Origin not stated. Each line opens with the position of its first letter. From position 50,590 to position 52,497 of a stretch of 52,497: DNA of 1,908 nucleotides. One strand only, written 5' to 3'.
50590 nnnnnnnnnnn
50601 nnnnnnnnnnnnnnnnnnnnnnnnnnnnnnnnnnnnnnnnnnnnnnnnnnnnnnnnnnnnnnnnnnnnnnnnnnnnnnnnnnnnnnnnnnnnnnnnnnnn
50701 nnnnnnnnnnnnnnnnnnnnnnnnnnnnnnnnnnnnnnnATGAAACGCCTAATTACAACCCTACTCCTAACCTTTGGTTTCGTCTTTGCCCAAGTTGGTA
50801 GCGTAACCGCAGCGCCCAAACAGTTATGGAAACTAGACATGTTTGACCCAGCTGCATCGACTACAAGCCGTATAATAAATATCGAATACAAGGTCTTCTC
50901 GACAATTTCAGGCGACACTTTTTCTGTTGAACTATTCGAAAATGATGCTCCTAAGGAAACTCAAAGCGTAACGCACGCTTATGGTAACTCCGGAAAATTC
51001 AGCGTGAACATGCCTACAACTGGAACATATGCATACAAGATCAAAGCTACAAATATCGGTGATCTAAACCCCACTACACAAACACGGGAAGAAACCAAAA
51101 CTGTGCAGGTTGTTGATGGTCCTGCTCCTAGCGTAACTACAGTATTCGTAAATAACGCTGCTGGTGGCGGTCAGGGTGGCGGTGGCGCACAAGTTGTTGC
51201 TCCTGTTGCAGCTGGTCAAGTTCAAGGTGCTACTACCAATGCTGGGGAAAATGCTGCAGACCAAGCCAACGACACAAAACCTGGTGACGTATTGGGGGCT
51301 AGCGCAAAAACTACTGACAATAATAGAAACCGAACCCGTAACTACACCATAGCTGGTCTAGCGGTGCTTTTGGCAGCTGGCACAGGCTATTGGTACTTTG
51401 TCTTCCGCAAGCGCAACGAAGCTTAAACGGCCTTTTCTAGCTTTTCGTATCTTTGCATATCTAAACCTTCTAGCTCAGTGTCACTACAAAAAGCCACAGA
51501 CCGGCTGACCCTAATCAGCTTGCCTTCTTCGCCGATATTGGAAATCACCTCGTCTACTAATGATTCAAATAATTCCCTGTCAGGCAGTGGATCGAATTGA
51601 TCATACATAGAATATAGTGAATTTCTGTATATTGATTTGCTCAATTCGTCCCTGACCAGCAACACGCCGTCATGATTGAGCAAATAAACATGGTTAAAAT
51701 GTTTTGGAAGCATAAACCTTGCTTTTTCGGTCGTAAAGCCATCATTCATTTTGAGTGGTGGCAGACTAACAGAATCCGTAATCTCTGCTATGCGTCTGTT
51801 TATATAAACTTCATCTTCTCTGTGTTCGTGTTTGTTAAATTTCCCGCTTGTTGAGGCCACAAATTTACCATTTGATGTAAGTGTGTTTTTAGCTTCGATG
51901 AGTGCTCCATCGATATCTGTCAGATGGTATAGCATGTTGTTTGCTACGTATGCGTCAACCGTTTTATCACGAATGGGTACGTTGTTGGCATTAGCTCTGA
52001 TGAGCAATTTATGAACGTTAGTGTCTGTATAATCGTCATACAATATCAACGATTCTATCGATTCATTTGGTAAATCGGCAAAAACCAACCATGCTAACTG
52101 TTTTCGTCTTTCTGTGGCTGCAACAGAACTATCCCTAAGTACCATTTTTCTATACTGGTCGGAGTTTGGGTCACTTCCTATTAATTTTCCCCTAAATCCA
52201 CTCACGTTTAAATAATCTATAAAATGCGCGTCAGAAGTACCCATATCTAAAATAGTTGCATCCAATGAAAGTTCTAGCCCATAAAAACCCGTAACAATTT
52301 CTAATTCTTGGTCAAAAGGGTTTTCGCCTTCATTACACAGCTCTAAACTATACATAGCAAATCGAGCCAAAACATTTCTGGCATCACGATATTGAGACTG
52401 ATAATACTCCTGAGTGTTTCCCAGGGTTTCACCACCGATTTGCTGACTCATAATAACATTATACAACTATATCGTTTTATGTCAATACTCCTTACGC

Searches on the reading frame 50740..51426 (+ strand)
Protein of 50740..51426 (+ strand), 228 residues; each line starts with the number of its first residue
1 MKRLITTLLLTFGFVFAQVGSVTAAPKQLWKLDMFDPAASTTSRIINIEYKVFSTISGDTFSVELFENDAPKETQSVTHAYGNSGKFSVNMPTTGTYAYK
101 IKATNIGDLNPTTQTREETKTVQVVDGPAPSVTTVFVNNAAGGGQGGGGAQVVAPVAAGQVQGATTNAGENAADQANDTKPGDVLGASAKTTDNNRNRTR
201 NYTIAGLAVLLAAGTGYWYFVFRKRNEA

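Call 20: search_protein_families(library=pfam, proteins=[window:50740-51426:+], max_evalue=0.0001)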
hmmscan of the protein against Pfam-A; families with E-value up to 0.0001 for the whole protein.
window:50740-51426:+ (228 aa): 0 families

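Call 86: find_encoding_contigs(protein=window:50740-51426:+, flank=10000, max_places=1)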
Protein window:50740-51426:+ (228 aa): 9 contigs read that carry it; 1 place shown.
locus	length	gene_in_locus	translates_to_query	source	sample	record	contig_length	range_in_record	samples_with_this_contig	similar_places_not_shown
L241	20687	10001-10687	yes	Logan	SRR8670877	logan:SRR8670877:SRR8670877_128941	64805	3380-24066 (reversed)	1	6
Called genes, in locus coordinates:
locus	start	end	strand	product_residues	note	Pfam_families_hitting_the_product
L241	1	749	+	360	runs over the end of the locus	PF01565:FAD_binding_4, PF02873:MurB_C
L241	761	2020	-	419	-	PF00464:SHMT, PF00155:Aminotran_1_2 (weak)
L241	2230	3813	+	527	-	PF01381:HTH_3, PF12844:HTH_19 (weak), PF13443:HTH_26 (weak), PF13560:HTH_31, PF13744:HTH_37 (faint), PF00275:EPSP_synthase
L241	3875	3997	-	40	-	-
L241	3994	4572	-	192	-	PF04203:Sortase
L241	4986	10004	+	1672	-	PF24514:SpaA_4 (faint), PF17802:SpaA (faint), PF19403:SpaA_2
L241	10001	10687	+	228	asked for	-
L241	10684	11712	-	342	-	PF13489:Methyltransf_23 (weak), PF08241:Methyltransf_11 (weak)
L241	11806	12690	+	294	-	PF12760:Zn_ribbon_IS1595, PF12762:DDE_Tnp_IS1595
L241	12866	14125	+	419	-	PF26550:Tricorn_2nd (faint), PF07676:PD40 (faint), PF26549:Tricorn_N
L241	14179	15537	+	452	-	-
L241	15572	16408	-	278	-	PF13814:Replic_Relax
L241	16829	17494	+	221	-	PF13545:HTH_Crp_2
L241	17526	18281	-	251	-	PF00188:CAP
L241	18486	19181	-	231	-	PF12697:Abhydrolase_6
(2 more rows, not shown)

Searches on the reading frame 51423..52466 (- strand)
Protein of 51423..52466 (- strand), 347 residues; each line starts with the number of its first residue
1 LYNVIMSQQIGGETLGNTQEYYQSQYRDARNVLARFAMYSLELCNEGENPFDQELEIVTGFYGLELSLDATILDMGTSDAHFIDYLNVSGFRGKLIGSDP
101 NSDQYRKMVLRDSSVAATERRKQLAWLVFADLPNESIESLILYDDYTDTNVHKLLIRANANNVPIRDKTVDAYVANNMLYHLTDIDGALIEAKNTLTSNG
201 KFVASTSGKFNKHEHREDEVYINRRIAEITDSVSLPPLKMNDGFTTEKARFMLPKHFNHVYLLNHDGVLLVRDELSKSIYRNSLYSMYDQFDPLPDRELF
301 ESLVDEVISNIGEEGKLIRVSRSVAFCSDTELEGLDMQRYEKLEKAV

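Call 20: search_protein_families(library=pfam, proteins=[window:51423-52466:-], max_evalue=0.0001)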
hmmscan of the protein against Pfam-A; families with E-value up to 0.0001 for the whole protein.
window:51423-52466:- (347 aa): 2 families
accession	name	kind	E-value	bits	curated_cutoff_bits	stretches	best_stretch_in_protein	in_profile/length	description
PF08241.18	Methyltransf_11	-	2.6e-07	31.6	21.2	1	155-203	46-94/95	Methyltransferase domain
PF13489.12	Methyltransf_23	-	1.1e-05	25.6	27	1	66-210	20-122/164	Methyltransferase domain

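Call 85: find_encoding_contigs(protein=window:51423-52466:-, flank=10000, max_places=2)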
Protein window:51423-52466:- (347 aa): no gene with exactly this product is on record in the collection.
